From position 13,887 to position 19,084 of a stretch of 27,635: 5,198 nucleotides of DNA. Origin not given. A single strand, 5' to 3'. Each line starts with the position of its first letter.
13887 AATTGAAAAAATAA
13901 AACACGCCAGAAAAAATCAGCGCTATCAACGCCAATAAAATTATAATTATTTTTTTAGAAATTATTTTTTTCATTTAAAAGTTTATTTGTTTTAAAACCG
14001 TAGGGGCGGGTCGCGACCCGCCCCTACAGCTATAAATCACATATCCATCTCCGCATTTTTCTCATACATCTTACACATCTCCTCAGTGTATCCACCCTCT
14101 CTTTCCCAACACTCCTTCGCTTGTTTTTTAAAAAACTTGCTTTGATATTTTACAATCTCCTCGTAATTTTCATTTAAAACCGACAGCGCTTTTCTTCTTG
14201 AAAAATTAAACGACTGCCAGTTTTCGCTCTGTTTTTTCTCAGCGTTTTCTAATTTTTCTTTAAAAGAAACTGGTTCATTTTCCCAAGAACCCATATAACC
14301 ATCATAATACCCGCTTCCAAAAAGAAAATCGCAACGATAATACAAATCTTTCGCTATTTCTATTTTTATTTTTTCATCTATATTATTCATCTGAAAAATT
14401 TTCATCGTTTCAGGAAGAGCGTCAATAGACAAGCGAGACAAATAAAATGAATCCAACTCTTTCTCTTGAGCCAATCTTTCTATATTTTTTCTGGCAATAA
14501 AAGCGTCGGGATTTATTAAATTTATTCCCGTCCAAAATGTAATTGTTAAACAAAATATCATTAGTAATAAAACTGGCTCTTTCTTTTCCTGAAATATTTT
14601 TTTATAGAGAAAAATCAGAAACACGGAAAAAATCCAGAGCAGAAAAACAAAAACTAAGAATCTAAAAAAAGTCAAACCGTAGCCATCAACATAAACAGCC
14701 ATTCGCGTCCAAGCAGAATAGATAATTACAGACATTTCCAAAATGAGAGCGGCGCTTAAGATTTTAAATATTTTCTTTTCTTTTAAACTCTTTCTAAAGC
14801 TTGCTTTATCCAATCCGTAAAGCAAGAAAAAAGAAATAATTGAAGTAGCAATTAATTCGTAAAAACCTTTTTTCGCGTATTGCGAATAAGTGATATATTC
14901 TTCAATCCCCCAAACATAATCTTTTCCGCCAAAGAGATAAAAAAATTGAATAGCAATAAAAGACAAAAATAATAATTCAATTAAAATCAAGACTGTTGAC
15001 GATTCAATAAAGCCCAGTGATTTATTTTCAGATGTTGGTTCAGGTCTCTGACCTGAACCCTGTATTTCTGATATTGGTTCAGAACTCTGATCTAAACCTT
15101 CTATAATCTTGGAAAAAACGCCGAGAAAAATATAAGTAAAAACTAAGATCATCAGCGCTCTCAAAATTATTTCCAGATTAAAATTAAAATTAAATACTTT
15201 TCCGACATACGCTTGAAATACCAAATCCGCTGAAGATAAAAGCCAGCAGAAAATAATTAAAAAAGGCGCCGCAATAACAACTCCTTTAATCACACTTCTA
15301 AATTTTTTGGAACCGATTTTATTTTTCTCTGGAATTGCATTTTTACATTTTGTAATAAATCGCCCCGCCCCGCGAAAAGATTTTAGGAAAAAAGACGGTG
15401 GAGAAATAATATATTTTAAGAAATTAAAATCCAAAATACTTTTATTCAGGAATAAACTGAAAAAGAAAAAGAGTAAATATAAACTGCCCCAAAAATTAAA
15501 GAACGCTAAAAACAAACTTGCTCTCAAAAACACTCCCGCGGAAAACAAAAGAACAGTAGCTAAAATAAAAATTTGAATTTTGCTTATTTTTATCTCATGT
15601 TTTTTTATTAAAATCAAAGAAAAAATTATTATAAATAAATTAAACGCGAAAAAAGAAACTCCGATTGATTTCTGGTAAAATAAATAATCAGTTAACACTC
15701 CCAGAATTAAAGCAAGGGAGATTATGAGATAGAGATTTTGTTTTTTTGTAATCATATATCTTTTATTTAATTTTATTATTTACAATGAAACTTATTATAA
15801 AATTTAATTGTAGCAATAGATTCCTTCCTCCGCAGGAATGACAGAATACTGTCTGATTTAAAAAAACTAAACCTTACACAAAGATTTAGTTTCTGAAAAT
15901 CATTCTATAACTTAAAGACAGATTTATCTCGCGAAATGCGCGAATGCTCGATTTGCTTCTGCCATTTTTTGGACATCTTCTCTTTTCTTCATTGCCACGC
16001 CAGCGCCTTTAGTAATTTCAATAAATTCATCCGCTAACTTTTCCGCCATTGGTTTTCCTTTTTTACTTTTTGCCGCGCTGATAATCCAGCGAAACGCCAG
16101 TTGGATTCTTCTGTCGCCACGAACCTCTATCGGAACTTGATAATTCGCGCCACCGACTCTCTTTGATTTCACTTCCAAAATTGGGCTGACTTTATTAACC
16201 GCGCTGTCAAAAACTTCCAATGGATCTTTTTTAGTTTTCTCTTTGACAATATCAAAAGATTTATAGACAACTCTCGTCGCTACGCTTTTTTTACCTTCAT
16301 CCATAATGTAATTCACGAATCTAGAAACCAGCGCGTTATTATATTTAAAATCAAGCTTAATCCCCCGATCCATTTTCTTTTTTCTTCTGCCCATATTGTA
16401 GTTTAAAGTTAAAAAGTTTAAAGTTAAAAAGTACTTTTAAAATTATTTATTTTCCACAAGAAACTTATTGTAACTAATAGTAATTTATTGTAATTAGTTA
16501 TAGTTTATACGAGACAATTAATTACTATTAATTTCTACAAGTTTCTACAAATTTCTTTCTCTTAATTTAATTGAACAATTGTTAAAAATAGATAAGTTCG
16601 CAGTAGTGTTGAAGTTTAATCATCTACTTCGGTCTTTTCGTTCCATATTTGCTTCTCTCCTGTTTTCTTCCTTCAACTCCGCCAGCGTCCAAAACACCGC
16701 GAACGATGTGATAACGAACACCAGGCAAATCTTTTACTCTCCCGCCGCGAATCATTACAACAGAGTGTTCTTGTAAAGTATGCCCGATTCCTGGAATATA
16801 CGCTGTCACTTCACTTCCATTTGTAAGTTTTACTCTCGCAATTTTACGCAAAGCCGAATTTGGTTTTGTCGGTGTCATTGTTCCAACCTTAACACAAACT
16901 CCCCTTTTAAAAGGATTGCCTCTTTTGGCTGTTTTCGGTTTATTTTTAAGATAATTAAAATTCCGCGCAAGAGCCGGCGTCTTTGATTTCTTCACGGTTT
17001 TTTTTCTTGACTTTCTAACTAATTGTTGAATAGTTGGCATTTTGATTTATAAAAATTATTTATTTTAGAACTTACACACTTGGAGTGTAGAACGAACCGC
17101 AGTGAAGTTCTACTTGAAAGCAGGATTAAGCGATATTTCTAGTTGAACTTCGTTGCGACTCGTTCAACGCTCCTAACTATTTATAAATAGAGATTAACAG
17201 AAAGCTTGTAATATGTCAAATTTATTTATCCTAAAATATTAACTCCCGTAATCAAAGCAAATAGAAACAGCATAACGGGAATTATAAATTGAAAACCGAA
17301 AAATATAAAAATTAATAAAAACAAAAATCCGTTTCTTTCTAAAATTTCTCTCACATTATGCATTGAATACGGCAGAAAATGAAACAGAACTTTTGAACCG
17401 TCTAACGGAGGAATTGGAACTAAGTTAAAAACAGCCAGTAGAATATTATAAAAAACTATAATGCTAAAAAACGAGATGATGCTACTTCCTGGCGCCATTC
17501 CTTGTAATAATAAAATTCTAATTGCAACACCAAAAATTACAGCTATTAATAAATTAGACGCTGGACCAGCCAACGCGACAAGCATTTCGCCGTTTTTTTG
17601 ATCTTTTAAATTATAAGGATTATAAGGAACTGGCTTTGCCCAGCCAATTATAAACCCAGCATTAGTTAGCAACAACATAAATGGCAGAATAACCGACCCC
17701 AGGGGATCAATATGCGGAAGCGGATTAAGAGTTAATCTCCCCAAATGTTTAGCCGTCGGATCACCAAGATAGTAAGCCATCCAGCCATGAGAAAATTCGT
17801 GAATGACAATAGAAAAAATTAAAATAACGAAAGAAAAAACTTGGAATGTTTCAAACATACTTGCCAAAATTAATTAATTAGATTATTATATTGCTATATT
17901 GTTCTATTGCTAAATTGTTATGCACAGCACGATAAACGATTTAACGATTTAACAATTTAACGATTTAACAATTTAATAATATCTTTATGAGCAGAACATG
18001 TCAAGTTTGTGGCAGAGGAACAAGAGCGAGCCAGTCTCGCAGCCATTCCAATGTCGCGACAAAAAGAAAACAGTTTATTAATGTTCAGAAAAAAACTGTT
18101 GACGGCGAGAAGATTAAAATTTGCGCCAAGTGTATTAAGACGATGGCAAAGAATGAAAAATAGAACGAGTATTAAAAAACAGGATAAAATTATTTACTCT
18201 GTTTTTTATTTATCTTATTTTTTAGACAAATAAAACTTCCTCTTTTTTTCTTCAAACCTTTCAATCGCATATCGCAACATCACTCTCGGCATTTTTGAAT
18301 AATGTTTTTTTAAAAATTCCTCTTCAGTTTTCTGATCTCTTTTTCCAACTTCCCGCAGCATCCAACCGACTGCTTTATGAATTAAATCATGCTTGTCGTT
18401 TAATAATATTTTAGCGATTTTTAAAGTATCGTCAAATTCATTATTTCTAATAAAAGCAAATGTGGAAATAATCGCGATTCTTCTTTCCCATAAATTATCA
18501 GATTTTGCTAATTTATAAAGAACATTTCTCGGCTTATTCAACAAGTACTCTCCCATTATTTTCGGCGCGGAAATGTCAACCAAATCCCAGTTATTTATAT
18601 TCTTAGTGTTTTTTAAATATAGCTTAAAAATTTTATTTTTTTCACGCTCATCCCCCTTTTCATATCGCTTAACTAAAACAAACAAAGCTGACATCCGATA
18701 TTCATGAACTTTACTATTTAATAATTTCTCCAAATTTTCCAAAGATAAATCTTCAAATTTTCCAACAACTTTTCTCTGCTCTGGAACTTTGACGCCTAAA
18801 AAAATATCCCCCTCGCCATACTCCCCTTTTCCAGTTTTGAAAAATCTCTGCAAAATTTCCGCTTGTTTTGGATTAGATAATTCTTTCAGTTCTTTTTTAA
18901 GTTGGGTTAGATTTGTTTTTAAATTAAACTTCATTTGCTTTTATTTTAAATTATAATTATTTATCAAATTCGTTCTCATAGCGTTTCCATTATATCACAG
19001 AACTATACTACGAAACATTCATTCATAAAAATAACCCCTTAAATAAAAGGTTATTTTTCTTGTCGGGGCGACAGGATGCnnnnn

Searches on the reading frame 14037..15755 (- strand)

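Call 13: search_protein_families(library=pfam, proteins=[window:14037-15755:-], max_evalue=0.01)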
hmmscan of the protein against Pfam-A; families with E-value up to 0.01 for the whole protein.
window:14037-15755:- (572 aa): 1 family
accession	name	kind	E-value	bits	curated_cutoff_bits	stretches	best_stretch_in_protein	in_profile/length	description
PF13687.11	DUF4153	-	3.1e-68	231.1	27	1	66-449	2-369/373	Domain of unknown function (DUF4153)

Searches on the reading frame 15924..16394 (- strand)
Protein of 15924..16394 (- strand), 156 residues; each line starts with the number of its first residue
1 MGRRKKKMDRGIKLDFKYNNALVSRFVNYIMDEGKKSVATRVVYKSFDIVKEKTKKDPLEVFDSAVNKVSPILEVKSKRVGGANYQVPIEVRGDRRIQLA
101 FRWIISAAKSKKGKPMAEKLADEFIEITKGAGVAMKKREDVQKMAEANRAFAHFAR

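Call 13: search_protein_families(library=pfam, proteins=[window:15924-16394:-], max_evalue=0.01)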
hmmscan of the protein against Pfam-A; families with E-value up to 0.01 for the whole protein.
window:15924-16394:- (156 aa): 2 families
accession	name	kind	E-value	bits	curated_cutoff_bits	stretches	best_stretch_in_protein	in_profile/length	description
PF00177.27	Ribosomal_S7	-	2.4e-57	193.1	24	1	3-149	2-148/148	Ribosomal protein S7p/S5e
PF09097.16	Phage-tail_1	-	0.0042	17.4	27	1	45-124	49-128/196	Baseplate structural protein, domain 1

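Call 64: find_related_loci(query=window:15924-16394:-, collection=genome_contigs, flank=500)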
Query window:15924-16394:- (156 aa) in genome_contigs; peptide patterns used: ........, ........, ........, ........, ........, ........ (x = any residue, [..] = any of these).
600 stretches matched a pattern (row limit reached: there are more); 586 encode a relative of the query (tblastn E <= 1e-3); the best 80 are kept; 80 distinct loci.
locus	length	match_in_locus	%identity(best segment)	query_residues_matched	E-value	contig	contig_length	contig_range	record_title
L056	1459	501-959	62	3-155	9e-65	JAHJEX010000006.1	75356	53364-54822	MAG: Patescibacteria group bacterium isolate Modern_marine_glass_biofilm.mb.144 Modern_marine_gla.mb.144_k141_60088, who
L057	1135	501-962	58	3-156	3e-63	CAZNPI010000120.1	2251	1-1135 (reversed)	MAG TPA_asm: uncultured Gammaproteobacteria bacterium isolate SRP278252_co1_70 genome assembly, contig: NODE_109777_leng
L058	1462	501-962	58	3-156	1e-61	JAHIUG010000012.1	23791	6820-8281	MAG: Patescibacteria group bacterium isolate MM_PC_MetaG.mb.242 MM_PC_MetaG.mb.242_k141_227499, whole genome shotgun seq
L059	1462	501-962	58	3-156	1e-60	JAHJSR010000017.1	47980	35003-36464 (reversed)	MAG: Patescibacteria group bacterium isolate OS_PC_MetaG.mb.25 OS_PC_MetaG.mb.25_k141_110154, whole genome shotgun seque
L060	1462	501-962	58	3-156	1e-59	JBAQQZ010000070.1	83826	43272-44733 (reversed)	MAG: Patescibacteria group bacterium isolate MFD12007_ilm_asm_bin9 k127_13865, whole genome shotgun sequence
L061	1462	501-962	58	3-156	1e-59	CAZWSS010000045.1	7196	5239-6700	MAG TPA_asm: uncultured Gammaproteobacteria bacterium isolate SRP062349_co5_141 genome assembly, contig: NODE_6032_lengt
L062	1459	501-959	59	3-155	1e-59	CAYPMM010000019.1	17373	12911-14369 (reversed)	MAG TPA_asm: uncultured Candidatus Saccharibacteria bacterium isolate binchicken_co38_445 genome assembly, contig: NODE_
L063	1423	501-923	62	15-155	4e-59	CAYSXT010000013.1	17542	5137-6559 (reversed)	MAG TPA_asm: uncultured Candidatus Saccharibacteria bacterium isolate binchicken_co275_54 genome assembly, contig: NODE_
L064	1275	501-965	59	1-155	8e-60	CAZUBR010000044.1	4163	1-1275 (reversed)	MAG TPA_asm: uncultured Candidatus Saccharibacteria bacterium isolate SRP098346_co1_268 genome assembly, contig: NODE_33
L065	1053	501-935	58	12-156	7e-62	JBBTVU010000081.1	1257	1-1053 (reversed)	MAG: Patescibacteria group bacterium isolate H43-bin138_1 H43_bin138_1_000000000081, whole genome shotgun sequence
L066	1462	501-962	62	4-156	6e-59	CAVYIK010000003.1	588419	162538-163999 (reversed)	MAG: uncultured bacterium isolate MFD01476.bin.2.169 genome assembly, contig: contig_73288, whole genome shotgun sequenc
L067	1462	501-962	60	3-156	1e-57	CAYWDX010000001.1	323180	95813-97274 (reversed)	MAG TPA_asm: uncultured Candidatus Saccharibacteria bacterium isolate SRP273308_co1_109 genome assembly, contig: NODE_25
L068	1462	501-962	56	1-154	2e-57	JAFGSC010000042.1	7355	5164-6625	MAG: Candidatus Atribacteria bacterium isolate Zod_Metabat.864 k87_1009040, whole genome shotgun sequence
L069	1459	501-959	58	4-156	3e-57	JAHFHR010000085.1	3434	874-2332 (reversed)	MAG: bacterium isolate nzgw343 NODE_83443_length_3435_cov_4.573325, whole genome shotgun sequence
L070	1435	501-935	57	12-156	3e-57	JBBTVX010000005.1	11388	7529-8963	MAG: Patescibacteria group bacterium isolate H43-bin088_1 H43_bin088_1_000000000005, whole genome shotgun sequence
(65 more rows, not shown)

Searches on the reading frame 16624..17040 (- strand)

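Call 13: search_protein_families(library=pfam, proteins=[window:16624-17040:-], max_evalue=0.01)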
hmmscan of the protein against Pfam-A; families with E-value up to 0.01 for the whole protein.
window:16624-17040:- (138 aa): 1 family
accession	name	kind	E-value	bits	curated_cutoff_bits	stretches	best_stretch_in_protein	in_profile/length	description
PF00164.32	Ribosom_S12_S23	-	6.3e-35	119.7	22.3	1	37-138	6-109/110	Ribosomal protein S12/S23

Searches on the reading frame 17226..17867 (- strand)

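Call 15: search_protein_families(library=pfam, proteins=[window:17226-17867:-], max_evalue=0.01)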
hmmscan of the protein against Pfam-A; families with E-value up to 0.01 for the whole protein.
window:17226-17867:- (213 aa): 1 family
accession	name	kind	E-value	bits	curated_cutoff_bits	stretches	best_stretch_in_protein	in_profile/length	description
PF02163.28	Peptidase_M50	-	4.5e-16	59.3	27.2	2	120-186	149-220/221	Peptidase family M50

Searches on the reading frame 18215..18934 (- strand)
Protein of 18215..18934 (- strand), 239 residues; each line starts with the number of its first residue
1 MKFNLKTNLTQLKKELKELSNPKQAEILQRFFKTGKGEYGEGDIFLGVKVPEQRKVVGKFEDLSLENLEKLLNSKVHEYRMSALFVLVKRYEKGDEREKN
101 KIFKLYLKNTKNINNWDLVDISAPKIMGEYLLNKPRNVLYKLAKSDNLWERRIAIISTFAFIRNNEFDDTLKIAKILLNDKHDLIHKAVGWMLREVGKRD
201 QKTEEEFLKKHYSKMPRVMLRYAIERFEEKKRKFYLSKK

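Call 15: search_protein_families(library=pfam, proteins=[window:18215-18934:-], max_evalue=0.01)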
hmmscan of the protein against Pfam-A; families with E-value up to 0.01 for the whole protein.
window:18215-18934:- (239 aa): 1 family
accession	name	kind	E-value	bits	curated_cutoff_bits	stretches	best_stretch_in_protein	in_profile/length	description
PF08713.17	DNA_alkylation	-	1.1e-70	238.1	21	1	12-227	1-213/213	DNA alkylation repair enzyme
